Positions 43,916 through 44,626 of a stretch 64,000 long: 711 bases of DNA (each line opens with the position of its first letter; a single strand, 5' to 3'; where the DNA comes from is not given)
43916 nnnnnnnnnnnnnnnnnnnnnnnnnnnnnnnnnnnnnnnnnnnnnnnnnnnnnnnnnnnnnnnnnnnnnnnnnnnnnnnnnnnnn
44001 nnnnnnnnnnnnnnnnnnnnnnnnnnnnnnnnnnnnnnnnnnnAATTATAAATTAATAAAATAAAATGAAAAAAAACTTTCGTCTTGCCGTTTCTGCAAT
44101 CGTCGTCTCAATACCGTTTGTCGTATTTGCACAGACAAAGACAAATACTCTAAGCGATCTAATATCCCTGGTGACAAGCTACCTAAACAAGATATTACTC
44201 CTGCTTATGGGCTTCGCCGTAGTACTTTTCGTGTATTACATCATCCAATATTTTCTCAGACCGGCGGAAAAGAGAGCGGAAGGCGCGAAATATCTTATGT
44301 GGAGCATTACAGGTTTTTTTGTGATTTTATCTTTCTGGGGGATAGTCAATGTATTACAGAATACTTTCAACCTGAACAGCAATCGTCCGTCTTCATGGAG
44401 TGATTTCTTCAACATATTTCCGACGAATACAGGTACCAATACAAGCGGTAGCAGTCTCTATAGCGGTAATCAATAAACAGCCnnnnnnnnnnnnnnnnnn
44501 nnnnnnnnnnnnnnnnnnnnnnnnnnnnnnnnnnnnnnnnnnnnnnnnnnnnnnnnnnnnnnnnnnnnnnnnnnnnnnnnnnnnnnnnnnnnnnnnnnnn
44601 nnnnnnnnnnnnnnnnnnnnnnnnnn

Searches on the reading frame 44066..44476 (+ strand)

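Call 63: search_protein_families(library=pfam, proteins=[window:44066-44476:+], max_evalue=0.01)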
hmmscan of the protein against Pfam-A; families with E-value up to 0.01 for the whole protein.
window:44066-44476:+ (136 aa): 2 families
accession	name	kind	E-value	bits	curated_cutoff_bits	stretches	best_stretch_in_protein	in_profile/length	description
PF18895.5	T4SS_pilin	-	1.3e-09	38.4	26.6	1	42-97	15-71/71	Type IV secretion system pilin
PF06570.16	DUF1129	-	0.0039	17.3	29.1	1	21-103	103-177/207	Protein of unknown function (DUF1129)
